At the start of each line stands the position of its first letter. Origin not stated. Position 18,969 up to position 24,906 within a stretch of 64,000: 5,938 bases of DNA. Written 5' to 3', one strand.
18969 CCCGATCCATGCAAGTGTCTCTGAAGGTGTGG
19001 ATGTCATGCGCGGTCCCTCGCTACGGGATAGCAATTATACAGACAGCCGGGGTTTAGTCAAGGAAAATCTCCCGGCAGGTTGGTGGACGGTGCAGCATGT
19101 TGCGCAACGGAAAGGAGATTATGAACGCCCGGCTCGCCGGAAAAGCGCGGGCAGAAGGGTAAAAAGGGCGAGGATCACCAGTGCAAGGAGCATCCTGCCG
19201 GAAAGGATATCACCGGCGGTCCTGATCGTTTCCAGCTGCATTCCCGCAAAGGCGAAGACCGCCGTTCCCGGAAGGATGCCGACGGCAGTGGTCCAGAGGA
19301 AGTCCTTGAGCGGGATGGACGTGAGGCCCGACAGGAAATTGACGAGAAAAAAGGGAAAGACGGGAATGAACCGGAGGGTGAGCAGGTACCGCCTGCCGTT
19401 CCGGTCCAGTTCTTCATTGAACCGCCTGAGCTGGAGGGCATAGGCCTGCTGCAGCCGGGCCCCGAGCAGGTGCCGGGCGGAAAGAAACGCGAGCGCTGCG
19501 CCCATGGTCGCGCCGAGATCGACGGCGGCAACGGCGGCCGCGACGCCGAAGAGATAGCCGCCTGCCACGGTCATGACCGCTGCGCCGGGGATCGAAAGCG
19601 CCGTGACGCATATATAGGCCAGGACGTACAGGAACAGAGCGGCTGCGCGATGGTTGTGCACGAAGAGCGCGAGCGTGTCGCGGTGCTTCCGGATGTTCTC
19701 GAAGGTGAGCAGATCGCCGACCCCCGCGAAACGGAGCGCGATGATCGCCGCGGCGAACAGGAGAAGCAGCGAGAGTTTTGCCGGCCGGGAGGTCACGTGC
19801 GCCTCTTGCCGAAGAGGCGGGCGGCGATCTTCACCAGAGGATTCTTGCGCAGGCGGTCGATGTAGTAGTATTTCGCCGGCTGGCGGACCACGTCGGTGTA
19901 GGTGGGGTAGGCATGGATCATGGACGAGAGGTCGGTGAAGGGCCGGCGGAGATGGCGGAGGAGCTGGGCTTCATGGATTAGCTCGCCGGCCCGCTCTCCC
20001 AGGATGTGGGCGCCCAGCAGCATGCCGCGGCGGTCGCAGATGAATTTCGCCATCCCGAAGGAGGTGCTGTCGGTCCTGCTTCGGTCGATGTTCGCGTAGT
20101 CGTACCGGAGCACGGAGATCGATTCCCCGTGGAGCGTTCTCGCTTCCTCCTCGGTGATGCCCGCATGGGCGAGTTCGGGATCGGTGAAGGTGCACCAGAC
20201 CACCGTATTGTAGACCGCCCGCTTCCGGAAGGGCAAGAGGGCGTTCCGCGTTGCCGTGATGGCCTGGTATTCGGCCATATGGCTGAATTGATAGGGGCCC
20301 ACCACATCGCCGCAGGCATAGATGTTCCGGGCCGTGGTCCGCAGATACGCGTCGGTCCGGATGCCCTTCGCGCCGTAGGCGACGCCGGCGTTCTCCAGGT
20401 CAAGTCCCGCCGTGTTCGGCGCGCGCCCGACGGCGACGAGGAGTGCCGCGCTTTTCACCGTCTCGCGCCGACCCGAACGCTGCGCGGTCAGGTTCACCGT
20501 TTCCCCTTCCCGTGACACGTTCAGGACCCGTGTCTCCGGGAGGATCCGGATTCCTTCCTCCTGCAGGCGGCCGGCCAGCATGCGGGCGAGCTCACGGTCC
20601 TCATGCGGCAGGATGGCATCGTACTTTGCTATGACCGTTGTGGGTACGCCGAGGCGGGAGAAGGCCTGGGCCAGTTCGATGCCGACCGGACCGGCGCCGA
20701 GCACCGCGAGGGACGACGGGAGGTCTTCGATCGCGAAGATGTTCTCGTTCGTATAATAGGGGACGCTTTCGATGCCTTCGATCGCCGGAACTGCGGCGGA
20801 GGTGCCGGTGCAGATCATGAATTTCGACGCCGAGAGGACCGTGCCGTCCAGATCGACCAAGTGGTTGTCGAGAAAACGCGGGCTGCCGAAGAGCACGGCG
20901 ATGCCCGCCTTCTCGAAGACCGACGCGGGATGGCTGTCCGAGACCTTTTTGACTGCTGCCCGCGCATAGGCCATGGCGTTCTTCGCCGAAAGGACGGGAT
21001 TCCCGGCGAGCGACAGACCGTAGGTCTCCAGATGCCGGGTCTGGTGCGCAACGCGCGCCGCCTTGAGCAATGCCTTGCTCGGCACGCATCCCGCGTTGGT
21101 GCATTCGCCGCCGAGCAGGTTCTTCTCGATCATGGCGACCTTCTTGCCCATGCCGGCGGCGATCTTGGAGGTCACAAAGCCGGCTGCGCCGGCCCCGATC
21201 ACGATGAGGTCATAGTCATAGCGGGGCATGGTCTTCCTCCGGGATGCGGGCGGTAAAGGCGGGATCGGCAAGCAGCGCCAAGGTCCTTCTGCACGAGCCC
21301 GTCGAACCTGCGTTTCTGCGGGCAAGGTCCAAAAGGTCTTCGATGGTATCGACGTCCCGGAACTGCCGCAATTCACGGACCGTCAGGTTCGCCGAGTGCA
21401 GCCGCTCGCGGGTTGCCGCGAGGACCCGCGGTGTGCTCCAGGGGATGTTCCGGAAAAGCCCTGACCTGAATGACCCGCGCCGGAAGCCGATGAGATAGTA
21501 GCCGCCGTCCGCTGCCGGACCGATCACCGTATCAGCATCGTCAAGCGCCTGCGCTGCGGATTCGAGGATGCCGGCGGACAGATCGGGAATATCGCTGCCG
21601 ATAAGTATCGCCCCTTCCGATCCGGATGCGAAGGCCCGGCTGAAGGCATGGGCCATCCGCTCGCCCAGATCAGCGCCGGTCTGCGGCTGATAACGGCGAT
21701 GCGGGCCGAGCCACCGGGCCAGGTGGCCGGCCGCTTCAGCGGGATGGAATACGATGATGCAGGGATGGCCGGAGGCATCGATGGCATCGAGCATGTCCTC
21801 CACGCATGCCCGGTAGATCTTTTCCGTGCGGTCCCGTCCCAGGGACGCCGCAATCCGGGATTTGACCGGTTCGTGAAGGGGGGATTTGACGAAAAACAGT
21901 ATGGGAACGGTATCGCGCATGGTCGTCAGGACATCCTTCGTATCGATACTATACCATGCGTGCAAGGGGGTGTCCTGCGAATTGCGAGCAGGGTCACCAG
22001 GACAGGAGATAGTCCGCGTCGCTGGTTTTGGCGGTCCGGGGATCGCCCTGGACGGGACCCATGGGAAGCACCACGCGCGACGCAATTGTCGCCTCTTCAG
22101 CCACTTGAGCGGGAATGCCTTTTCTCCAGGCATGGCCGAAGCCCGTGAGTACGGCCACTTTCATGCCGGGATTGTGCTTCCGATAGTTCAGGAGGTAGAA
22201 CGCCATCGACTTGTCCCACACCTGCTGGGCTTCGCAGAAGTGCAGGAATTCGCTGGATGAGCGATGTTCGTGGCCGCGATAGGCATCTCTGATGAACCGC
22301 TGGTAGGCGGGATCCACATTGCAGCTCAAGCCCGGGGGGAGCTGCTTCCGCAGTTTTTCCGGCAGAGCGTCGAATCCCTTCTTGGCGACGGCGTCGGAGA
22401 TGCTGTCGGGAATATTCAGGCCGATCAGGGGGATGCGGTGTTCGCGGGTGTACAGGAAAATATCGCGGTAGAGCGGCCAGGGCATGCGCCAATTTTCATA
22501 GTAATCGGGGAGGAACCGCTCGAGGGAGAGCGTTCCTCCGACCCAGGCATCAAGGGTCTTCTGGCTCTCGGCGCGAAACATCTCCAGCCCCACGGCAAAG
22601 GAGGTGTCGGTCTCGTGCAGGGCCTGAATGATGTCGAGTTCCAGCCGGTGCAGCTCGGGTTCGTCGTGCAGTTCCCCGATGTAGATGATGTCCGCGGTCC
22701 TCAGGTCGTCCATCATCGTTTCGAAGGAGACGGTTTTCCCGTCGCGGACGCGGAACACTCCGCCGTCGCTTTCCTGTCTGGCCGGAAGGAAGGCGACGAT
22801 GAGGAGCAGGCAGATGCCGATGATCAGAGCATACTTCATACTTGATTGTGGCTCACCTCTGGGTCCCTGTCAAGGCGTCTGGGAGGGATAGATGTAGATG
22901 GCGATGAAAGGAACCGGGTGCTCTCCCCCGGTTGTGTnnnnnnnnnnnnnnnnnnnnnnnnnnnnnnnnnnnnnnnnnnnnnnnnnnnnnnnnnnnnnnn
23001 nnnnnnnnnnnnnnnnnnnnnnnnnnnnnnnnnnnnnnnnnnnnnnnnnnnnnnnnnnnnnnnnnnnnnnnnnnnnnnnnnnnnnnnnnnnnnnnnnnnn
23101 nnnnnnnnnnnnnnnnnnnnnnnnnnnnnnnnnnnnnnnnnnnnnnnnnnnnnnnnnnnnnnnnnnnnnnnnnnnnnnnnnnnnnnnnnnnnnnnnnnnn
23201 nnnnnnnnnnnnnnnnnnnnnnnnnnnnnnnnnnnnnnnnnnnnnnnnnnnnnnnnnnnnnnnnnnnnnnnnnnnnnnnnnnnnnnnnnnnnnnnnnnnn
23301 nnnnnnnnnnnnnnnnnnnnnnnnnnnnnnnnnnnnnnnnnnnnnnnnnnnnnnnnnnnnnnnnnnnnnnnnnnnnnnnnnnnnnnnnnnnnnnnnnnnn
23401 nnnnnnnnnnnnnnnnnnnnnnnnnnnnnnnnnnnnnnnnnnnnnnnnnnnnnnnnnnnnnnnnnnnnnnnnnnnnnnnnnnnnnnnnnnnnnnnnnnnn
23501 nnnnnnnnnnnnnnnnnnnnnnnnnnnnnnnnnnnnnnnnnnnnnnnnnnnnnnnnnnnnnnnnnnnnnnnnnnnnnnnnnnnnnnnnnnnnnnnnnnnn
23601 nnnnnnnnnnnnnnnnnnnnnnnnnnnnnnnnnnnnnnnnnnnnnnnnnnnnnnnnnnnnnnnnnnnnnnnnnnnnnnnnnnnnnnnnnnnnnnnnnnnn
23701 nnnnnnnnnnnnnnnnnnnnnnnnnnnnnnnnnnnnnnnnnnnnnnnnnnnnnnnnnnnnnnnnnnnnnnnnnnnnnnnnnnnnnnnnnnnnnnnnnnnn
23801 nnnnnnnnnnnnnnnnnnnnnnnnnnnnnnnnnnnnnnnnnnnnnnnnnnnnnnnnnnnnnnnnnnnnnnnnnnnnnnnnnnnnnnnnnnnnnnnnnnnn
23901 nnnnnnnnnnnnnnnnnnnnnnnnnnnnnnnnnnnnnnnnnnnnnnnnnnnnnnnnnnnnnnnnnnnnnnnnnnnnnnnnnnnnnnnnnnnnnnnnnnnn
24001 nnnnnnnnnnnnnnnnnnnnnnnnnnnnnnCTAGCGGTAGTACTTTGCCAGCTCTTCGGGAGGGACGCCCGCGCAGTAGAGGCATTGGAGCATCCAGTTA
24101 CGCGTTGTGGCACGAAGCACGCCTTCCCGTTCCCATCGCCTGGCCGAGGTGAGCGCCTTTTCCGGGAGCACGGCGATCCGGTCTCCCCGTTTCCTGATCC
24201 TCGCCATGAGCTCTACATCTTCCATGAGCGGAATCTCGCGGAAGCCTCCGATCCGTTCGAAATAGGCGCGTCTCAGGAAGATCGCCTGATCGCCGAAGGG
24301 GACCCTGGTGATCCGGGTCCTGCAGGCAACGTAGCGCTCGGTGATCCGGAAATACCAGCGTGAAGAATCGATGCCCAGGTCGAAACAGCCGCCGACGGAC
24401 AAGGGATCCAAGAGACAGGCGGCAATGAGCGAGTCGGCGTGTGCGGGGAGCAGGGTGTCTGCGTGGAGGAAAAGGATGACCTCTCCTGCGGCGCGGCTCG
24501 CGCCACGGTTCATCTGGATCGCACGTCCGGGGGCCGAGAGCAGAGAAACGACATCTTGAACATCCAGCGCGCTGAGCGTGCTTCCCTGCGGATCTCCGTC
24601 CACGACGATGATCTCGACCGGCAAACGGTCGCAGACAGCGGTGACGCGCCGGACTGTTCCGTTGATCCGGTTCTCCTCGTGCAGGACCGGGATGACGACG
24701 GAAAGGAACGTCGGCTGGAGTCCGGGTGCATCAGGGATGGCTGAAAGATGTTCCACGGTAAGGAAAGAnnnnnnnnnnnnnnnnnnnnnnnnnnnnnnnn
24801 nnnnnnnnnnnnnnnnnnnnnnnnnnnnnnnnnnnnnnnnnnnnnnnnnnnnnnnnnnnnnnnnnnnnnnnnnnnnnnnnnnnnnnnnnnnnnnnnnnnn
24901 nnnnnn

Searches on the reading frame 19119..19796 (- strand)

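Call 12: search_protein_families(library=pfam, proteins=[window:19119-19796:-], max_evalue=0.001)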
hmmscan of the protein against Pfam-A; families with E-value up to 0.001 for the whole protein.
window:19119-19796:- (225 aa): 1 family
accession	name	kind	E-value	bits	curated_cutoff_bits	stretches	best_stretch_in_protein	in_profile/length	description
PF09335.16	VTT_dom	-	2.4e-22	80.1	33.9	1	73-186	4-122/123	VTT domain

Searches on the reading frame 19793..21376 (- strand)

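Call 12: search_protein_families(library=pfam, proteins=[window:19793-21376:-], max_evalue=0.001)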
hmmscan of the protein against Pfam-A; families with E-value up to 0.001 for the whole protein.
window:19793-21376:- (527 aa): 11 families
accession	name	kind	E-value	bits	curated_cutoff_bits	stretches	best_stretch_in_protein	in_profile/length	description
PF07992.20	Pyr_redox_2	-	7.7e-56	190.1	26.1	1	55-372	1-291/291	Pyridine nucleotide-disulphide oxidoreductase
PF02852.28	Pyr_redox_dim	-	6.6e-22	78.2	25.3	1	394-498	3-107/110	Pyridine nucleotide-disulphide oxidoreductase, dimerisation domain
PF00070.33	Pyr_redox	-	2.8e-19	69.8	22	1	223-294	2-74/82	Pyridine nucleotide-disulphide oxidoreductase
PF01134.28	GIDA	-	6.5e-09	35.8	22.1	1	56-129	1-72/391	Glucose inhibited division protein A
PF12831.13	FAD_oxidored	-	3e-08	33.8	27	1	56-102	1-48/416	FAD dependent oxidoreductase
PF01494.25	FAD_binding_3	-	4.4e-08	33.2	22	0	224-255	5-36/349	FAD binding domain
PF03486.20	HI0933_like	-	3.8e-07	30.2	50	0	56-86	2-32/244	HI0933-like protein Rossmann domain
PF00890.30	FAD_binding_2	-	8.2e-07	29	20.4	0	56-87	1-32/414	FAD binding domain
PF01266.30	DAO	-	2e-05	24.7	27.9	0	56-96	1-44/353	FAD dependent oxidoreductase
PF01262.27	AlaDh_PNT_C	-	0.00017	21.5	23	0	57-87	31-61/214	Alanine dehydrogenase/PNT, C-terminal domain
PF13738.12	Pyr_redox_3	-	0.00021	21.1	30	0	174-356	116-305/305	Pyridine nucleotide-disulphide oxidoreductase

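Call 65: search_protein_families(library=ncbifam, proteins=[window:19793-21229:-], max_evalue=0.00001)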
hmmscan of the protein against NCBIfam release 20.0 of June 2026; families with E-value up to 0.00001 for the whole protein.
window:19793-21229:- (478 aa): 46 families (the best 25 are shown)
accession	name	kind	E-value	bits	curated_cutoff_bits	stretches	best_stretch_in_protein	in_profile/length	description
NF004991.0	PRK06370.1-3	subfamily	1.3e-132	442.9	620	1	2-462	32-494/509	FAD-containing oxidoreductase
TIGR01350.1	lipoamide_DH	equivalog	7.2e-103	344.8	408.8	1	6-453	2-452/461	dihydrolipoyl dehydrogenase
TIGR02053.1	MerA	equivalog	9.4e-103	344.7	454.45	1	6-458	1-456/465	mercury(II) reductase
NF004947.0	PRK06292.2-5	equivalog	3.6e-87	293.2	592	1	5-450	3-453/474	dihydrolipoyl dehydrogenase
NF004992.0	PRK06370.1-4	equivalog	4.7e-86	289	629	1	5-448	4-448/459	FAD-containing oxidoreductase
NF004776.0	PRK06116.1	equivalog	2.1e-79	267.7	480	1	4-419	3-417/450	glutathione-disulfide reductase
NF005884.0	PRK07846.1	equivalog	1.6e-74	251.2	501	1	5-420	3-415/454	mycothione reductase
NF004946.0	PRK06292.2-4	subfamily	3.6e-74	250.3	634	1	5-450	3-465/487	dihydrolipoyl dehydrogenase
NF010311.1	PRK13748.1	subfamily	3.9e-73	247.2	600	1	7-451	99-544/560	mercury(II) reductase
NF004943.0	PRK06292.2-1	equivalog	7.3e-72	242.6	432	1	5-454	3-454/456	dihydrolipoyl dehydrogenase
TIGR01424.1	gluta_reduc_2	equivalog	8.7e-72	242.1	606.05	1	4-421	1-415/446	glutathione-disulfide reductase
NF004990.0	PRK06370.1-1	equivalog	1.7e-70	238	842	1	5-448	4-448/459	FAD-containing oxidoreductase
NF004939.0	PRK06292.1-1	equivalog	7.1e-70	236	435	1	4-419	4-422/476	dihydrolipoyl dehydrogenase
NF003585.0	PRK05249.1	equivalog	1.3e-69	235.1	465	1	3-451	4-453/464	Si-specific NAD(P)(+) transhydrogenase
TIGR03452.1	mycothione_red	equivalog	1e-66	225.7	635.65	1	5-419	2-415/452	mycothione reductase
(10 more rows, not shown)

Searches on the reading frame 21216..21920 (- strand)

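Call 65: search_protein_families(library=ncbifam, proteins=[window:21216-21920:-], max_evalue=0.00001)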
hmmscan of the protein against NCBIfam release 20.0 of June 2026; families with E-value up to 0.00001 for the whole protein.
window:21216-21920:- (234 aa): 2 families
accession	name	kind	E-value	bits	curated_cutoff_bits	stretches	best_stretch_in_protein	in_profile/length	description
TIGR04282.1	glyco_like_cofC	hypoth_equivalog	1.2e-55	188.3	134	1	7-196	1-189/189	TIGR04282 family arsenosugar biosynthesis glycosyltransferase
TIGR03552.1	F420_cofC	equivalog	5.5e-13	49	105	1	19-206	12-194/196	2-phospho-L-lactate guanylyltransferase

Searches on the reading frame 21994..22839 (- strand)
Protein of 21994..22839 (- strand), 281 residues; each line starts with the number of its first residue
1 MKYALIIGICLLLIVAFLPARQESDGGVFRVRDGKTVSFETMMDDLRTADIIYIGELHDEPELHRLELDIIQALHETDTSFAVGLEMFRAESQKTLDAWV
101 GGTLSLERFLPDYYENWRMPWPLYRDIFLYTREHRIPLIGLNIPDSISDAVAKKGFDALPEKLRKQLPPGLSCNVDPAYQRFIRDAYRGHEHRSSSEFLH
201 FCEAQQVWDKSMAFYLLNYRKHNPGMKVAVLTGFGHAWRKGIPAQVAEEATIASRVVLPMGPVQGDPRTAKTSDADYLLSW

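Call 12: search_protein_families(library=pfam, proteins=[window:21994-22839:-], max_evalue=0.001)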
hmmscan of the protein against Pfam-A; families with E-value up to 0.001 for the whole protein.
window:21994-22839:- (281 aa): 1 family
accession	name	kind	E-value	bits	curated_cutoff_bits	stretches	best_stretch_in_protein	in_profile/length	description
PF04187.18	Cofac_haem_bdg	-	3.7e-57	194.2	27.7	1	42-246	1-213/213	Haem-binding uptake, Tiki superfamily, ChaN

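Call 65: search_protein_families(library=ncbifam, proteins=[window:21994-22839:-], max_evalue=0.00001)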
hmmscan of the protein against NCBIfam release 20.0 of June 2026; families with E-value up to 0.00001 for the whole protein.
window:21994-22839:- (281 aa): 0 families

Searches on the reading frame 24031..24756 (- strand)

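Call 12: search_protein_families(library=pfam, proteins=[window:24031-24756:-], max_evalue=0.001)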
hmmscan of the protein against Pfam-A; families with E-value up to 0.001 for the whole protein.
window:24031-24756:- (241 aa): 4 families
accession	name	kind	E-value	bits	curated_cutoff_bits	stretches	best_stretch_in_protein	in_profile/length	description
PF00535.33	Glycos_transf_2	-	7.1e-11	42.8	23.3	1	19-140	1-130/168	Glycosyl transferase family 2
PF10111.15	Glyco_tranf_2_2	-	1.2e-10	41.8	27.3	1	19-103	1-94/276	Glycosyltransferase like family 2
PF13641.12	Glyco_tranf_2_3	-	1.1e-08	35.8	27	1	16-219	2-226/230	Glycosyltransferase like family 2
PF13632.12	Glyco_trans_2_3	-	0.0008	19.7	27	0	94-202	2-121/198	Glycosyl transferase family group 2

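Call 65: search_protein_families(library=ncbifam, proteins=[window:24031-24756:-], max_evalue=0.00001)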
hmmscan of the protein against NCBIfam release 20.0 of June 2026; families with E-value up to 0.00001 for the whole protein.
window:24031-24756:- (241 aa): 3 families
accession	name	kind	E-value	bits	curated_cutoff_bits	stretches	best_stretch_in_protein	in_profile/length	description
TIGR04283.1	glyco_like_mftF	equivalog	4e-71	239.1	182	1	18-240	1-221/221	TIGR04283 family arsenosugar biosynthesis glycosyltransferase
TIGR03965.1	mycofact_glyco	equivalog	2.2e-09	36.7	280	0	157-200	232-276/467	mycofactocin biosynthesis glycosyltransferase MftF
NF041875.1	EPS_EpsD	equivalog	5.4e-06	26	370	0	161-200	162-202/325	exopolysaccharide biosynthesis glycosyltransferase EpsD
